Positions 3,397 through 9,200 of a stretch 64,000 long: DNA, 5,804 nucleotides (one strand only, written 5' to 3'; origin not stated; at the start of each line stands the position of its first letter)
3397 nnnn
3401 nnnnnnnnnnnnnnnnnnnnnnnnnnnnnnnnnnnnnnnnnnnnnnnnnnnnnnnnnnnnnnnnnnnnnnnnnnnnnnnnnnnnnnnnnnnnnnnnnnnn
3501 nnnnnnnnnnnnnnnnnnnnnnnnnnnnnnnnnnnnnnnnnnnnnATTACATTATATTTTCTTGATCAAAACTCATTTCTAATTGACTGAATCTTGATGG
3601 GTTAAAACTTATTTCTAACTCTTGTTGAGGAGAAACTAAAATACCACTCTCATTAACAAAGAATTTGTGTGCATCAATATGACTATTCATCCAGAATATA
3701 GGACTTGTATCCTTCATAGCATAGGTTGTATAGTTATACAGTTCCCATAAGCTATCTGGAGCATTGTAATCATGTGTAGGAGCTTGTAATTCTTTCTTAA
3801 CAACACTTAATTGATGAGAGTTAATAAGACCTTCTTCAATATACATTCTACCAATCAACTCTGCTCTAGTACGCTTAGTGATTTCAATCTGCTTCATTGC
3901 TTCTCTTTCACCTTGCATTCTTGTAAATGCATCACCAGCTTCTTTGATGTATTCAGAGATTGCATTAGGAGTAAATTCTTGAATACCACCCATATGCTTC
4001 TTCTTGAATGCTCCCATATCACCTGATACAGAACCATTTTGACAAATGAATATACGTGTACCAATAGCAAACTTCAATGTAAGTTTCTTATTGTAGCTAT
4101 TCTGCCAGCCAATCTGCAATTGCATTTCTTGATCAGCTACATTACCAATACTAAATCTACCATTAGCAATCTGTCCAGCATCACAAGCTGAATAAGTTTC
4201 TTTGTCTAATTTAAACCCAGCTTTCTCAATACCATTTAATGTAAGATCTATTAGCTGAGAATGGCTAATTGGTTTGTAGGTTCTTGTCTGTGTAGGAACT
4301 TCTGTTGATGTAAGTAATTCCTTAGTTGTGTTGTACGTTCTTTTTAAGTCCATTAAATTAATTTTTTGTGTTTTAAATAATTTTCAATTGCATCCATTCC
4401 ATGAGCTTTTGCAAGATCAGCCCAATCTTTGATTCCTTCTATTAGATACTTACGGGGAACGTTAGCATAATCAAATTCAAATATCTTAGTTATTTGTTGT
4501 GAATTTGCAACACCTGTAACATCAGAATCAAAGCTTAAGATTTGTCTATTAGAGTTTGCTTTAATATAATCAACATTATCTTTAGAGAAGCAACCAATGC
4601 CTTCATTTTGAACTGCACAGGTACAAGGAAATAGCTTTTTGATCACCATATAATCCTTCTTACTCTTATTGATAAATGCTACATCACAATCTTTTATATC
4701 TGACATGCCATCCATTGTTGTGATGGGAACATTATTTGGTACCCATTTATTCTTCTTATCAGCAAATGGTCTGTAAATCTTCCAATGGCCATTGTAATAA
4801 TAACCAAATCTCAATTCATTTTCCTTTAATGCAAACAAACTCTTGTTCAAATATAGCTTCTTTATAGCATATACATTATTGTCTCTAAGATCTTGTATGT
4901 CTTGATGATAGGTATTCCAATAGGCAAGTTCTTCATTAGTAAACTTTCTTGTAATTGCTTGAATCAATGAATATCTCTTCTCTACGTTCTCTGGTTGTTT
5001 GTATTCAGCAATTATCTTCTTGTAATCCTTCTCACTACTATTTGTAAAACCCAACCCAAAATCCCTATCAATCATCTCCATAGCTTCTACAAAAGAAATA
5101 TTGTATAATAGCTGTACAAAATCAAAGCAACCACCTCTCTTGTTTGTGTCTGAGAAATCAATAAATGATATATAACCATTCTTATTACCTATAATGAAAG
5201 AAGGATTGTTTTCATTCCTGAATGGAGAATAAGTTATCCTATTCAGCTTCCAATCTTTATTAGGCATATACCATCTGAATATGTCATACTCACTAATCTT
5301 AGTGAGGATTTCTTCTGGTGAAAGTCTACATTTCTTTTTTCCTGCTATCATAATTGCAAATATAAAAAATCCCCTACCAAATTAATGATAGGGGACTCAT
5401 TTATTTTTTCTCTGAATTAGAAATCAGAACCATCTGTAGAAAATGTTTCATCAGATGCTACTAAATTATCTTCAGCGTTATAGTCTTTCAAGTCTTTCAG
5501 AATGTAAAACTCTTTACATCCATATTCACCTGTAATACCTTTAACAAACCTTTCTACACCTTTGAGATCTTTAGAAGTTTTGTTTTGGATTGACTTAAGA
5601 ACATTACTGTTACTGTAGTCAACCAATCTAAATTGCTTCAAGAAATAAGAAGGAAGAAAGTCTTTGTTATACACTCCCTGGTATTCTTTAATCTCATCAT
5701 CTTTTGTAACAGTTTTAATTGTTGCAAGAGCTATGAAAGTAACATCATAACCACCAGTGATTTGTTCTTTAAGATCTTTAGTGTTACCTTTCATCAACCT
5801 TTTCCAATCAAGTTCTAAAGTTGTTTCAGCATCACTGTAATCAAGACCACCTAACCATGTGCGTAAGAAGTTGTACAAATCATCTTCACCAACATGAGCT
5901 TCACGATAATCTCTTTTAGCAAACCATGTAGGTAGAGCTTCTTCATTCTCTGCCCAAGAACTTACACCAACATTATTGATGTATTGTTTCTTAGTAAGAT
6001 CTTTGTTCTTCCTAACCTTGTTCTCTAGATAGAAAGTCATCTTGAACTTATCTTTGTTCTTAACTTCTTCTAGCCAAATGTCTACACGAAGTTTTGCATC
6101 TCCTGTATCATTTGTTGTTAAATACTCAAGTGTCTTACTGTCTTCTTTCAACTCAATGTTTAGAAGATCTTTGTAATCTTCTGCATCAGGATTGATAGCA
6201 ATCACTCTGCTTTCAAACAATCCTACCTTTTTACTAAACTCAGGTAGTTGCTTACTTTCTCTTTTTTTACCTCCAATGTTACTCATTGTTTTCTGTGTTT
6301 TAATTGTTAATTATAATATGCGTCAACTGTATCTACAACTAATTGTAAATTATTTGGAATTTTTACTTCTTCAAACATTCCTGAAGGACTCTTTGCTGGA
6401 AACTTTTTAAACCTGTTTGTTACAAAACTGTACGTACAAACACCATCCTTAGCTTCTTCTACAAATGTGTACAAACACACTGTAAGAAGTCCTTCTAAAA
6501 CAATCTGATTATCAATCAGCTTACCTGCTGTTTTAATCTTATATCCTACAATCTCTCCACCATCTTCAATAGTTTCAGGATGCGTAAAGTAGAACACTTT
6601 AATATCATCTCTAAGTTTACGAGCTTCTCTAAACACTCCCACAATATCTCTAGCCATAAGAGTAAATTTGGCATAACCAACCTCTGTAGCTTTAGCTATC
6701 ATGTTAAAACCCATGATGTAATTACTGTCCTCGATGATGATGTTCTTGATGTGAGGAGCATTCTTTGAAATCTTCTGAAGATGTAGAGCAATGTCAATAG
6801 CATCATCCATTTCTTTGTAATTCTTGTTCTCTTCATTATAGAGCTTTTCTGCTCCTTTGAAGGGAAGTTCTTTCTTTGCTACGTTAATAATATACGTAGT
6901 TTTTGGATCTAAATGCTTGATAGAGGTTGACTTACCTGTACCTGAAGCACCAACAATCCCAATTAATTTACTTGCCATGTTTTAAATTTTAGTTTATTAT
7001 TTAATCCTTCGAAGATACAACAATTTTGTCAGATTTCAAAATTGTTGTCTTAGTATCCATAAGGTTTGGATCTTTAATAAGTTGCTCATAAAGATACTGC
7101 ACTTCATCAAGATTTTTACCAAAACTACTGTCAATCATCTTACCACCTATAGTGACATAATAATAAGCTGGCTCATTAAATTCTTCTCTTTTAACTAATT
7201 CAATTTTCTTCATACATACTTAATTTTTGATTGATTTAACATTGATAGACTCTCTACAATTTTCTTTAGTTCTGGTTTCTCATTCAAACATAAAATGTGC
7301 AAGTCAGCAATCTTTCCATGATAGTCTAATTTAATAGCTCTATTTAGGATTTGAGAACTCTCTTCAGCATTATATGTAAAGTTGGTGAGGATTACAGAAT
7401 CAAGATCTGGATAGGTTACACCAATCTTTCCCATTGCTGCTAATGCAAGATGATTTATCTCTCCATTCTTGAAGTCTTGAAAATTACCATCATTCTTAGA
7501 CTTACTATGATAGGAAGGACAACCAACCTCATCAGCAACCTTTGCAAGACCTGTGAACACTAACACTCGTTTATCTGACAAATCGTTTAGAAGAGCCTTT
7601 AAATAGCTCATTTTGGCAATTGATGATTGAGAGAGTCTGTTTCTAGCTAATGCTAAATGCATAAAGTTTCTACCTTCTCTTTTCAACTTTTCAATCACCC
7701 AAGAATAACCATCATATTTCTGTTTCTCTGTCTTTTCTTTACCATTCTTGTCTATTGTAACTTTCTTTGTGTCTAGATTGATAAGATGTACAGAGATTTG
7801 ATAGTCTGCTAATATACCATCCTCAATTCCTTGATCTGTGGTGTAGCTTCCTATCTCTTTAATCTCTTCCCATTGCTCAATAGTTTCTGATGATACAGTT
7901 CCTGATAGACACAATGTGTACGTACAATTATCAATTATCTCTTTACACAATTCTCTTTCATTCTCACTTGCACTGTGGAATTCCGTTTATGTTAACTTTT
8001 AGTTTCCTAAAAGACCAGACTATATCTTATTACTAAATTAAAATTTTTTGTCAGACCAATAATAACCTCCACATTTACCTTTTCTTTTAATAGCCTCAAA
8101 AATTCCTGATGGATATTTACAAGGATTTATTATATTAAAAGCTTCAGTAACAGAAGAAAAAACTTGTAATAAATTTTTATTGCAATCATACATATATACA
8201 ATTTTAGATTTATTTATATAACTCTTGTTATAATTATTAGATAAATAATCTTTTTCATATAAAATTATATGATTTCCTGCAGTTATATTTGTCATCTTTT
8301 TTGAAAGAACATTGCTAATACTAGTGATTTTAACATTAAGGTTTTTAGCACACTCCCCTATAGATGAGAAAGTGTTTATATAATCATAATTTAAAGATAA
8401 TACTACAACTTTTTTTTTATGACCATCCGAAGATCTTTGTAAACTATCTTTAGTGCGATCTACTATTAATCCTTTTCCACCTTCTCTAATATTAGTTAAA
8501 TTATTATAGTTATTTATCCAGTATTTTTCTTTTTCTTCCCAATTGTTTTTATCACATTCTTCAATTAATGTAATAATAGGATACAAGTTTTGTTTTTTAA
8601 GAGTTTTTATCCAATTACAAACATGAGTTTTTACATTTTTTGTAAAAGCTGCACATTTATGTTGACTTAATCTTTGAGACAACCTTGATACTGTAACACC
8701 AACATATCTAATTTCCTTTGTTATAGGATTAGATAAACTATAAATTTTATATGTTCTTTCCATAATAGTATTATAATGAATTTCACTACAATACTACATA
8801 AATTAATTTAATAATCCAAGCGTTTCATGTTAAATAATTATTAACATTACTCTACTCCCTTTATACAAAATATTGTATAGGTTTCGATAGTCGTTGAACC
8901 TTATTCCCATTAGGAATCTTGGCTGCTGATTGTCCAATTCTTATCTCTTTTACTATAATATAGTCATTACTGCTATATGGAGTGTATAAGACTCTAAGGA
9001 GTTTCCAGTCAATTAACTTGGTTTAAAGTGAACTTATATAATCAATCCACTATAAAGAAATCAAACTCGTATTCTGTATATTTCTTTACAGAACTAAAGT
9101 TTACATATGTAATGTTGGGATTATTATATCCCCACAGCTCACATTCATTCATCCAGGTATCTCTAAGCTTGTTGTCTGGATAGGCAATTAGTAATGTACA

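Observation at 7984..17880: A family of three closely related group I introns plus three GIY-YIG endonucleases in one genome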

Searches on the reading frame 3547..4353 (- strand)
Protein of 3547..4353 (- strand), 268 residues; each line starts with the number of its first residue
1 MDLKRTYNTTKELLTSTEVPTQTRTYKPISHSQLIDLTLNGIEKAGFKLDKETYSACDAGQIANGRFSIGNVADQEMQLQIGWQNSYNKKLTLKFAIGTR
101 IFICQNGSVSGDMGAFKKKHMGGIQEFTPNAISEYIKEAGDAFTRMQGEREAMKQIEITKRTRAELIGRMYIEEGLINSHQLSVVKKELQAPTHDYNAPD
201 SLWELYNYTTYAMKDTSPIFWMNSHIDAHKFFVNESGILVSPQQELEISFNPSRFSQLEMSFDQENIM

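Call 95: search_protein_families(library=pfam, proteins=[window:3547-4353:-], max_evalue=0.001)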
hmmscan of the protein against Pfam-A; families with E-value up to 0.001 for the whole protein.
window:3547-4353:- (268 aa): 1 family
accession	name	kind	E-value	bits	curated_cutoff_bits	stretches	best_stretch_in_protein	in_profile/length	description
PF06067.16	DUF932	-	1.9e-07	31.6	23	1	24-210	7-203/227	Domain of unknown function (DUF932)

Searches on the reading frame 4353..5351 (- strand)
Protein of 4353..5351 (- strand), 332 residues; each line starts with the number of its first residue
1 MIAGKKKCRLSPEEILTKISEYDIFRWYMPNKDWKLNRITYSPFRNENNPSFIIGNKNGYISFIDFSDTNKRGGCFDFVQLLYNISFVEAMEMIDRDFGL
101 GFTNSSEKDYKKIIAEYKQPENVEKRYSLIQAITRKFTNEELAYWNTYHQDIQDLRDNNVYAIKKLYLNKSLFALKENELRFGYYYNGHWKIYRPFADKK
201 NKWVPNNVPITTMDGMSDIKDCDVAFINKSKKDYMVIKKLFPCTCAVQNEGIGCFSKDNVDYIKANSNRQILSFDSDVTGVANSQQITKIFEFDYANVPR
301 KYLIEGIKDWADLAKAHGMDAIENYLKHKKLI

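Call 95: search_protein_families(library=pfam, proteins=[window:4353-5351:-], max_evalue=0.001)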
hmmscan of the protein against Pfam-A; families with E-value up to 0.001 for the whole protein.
window:4353-5351:- (332 aa): 1 family
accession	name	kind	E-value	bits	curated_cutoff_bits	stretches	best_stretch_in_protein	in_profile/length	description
PF01807.25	Zn_ribbon_DnaG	-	0.00013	22.1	24.9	1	35-102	29-93/98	CHC2 zinc finger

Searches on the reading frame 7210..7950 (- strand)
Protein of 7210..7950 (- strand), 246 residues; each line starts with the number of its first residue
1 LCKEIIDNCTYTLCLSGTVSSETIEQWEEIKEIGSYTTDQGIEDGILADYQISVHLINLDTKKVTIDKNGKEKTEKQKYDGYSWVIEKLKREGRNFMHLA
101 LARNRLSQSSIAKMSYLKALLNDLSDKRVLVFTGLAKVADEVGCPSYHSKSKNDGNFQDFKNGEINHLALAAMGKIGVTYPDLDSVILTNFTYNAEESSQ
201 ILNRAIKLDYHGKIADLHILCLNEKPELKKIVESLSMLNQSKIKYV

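Call 11: search_protein_families(library=pfam, proteins=[window:7210-7950:-], max_evalue=0.01)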
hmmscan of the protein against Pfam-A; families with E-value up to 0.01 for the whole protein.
window:7210-7950:- (246 aa): 1 family
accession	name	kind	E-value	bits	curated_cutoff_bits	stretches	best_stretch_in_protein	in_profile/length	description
PF00271.37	Helicase_C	-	4.1e-06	27.5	23.5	1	113-206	2-107/110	Helicase conserved C-terminal domain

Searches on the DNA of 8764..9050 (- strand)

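Call 16: search_rna_families(source=window, start=8764, end=9050, threshold=evalue, max_evalue=10, show_alignments=2)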
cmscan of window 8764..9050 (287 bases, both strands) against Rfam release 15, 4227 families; matches with E-value up to 10: 1.
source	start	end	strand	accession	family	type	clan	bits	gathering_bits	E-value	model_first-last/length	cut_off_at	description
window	8881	9015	-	RF00028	Intron_gpI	Intron;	-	33.7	50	3.4e-07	56-151/253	no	Group I catalytic intron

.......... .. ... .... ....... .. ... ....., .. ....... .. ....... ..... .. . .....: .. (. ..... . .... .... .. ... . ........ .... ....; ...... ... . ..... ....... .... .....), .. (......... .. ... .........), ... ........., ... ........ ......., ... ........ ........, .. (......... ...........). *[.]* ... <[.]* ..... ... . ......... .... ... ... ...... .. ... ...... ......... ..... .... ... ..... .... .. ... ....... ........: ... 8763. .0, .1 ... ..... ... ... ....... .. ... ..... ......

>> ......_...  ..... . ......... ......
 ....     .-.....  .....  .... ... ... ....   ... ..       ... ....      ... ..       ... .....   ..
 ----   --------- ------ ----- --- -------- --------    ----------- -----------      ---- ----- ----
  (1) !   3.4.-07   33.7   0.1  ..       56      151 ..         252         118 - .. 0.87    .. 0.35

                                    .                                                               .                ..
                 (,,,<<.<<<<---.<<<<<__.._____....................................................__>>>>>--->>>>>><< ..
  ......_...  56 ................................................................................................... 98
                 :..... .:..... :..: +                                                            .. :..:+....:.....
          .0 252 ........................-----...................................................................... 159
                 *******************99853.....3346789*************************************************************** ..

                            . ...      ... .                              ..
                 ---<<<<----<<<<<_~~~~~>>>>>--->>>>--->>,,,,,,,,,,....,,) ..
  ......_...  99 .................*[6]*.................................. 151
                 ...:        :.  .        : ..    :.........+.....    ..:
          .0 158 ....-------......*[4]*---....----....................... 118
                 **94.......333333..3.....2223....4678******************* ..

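Call 47: search_dna_similar(query=window:8764-9044:-, collection=phages, mode=distant, max_rows=15, max_evalue=0.001)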
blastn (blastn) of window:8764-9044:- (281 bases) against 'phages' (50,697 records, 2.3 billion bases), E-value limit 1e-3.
Records with a match: 124; places in all: 151; records where one place covers at least 80% of the query: 0.
Best place of each record, by identity: 80-90% 39; 60-80% 85.
By first word of the organism name: Bacillus 26; Flavobacterium 20; Lactococcus 15; Pseudomonas 13; Prevotella 10; uncultured 6; Escherichia 6; Serratia 6; Alteromonas 5; Vibrio 3; and 9 more.
By host as written in the record: Lactococcus lactis 15; Prevotella sp. 10; - 9; Bacillus subtilis 8; Pseudomonas aeruginosa 6; Alteromonas macleodii str. 'Balearic Sea AD45' 5; Flavobacterium psychrophilum 950106-1/1 4; Flavobacterium psychrophilum 020612-2/1 3; and 41 more.
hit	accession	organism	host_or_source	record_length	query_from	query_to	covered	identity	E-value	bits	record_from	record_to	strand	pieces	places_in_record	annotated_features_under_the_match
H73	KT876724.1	Flavobacterium phage FpV4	Flavobacterium psychrophilum 950106-1/1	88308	21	159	49%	78.7%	5e-29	133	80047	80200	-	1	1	hypothetical protein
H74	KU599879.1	Flavobacterium phage Fpv3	Flavobacterium psychrophilum 950106-1/1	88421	21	159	49%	78.7%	5e-29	133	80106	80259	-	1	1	hypothetical protein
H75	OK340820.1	Flavobacterium phage FpV4-1.1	Flavobacterium psychrophilum 020612-2/1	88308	21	159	49%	78.7%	5e-29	133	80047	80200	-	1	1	record has no annotation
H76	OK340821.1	Flavobacterium phage FpV4-1.2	Flavobacterium psychrophilum 020612-2/1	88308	21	159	49%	78.7%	5e-29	133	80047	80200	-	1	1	record has no annotation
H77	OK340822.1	Flavobacterium phage FpV4-1.3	Flavobacterium psychrophilum 020612-2/1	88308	21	159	49%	78.7%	5e-29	133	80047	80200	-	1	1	record has no annotation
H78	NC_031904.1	Flavobacterium phage Fpv3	Flavobacterium psychrophilum 950106-1/1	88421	21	159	49%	78.7%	5e-29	133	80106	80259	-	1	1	hypothetical protein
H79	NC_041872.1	Flavobacterium phage FpV4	Flavobacterium psychrophilum 950106-1/1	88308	21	159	49%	78.7%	5e-29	133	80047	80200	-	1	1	hypothetical protein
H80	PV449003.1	Bacillus phage vB_BceH_LBC2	Bacillus cereus NCCP 14796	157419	28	160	47%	79.9%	2e-22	111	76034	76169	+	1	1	none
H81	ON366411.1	Bacillus phage vB_BceH_LY2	Bacillus cereus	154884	28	160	47%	78.4%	9e-20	102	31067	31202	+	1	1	none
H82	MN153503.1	Bacillus phage Chotacabras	Bacillus thuringiensis subsp. kurstaki ...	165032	28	157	46%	79.9%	2e-22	112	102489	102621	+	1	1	none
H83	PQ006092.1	bajarodcaudo virus 1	Chaetodipus spinatus feces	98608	21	159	49%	71.2%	3e-6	58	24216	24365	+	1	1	hypothetical protein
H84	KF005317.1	Alteromonas phage vB_AmaP_AD45-P1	Alteromonas macleodii str. 'Balearic ...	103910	30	157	46%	76.6%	4e-18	97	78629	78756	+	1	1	hypothetical protein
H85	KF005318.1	Alteromonas phage vB_AmaP_AD45-P3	Alteromonas macleodii str. 'Balearic ...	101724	30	157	46%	76.6%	4e-18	97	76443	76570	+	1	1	hypothetical protein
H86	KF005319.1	Alteromonas phage vB_AmaP_AD45-P4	Alteromonas macleodii str. 'Balearic ...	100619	30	157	46%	76.6%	4e-18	97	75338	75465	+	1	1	hypothetical protein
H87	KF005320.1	Alteromonas phage vB_AmaP_AD45-P2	Alteromonas macleodii str. 'Balearic ...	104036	30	157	46%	76.6%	4e-18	97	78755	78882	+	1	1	hypothetical protein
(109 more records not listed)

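Call 84: get_annotated_region(hit=H73, flank=1500)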
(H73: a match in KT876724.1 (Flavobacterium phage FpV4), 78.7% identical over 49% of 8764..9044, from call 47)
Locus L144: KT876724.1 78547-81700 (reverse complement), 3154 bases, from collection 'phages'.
description: Flavobacterium phage FpV4, complete genome.
organism: Flavobacterium phage FpV4 (NCBI taxid 1740108)
taxonomy: Viruses; Duplodnaviria; Heunggongvirae; Uroviricota; Caudoviricetes; Fipvunavirus; Fipvunavirus Fpv4
host: Flavobacterium psychrophilum 950106-1/1; source: -; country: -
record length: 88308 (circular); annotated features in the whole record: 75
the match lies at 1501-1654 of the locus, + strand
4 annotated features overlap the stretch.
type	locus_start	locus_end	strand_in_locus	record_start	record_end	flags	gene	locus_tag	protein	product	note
CDS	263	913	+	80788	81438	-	-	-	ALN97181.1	hypothetical protein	-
CDS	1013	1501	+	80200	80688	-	-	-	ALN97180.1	hypothetical protein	-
CDS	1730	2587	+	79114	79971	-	-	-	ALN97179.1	endodeoxyribonuclease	-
CDS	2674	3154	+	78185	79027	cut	-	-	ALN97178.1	hypothetical protein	-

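Call 87: get_annotated_region(hit=H80, flank=1500)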
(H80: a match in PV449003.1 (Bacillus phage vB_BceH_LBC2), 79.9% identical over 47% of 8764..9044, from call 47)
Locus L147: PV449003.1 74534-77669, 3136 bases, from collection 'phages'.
description: Bacillus phage vB_BceH_LBC2, complete genome.
organism: Bacillus phage vB_BceH_LBC2 (NCBI taxid 3413278)
taxonomy: Viruses; Duplodnaviria; Heunggongvirae; Uroviricota; Caudoviricetes; Herelleviridae; Bastillevirinae; Bequatrovirus
host: Bacillus cereus NCCP 14796; source: sewage; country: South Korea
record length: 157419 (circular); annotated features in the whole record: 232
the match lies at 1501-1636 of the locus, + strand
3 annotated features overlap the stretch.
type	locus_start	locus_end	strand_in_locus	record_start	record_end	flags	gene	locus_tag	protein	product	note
CDS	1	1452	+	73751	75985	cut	-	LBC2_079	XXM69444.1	DNA polymerase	-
CDS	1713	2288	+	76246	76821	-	-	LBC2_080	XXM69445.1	HNH endonuclease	-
CDS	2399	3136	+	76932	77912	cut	-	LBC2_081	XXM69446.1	DNA polymerase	-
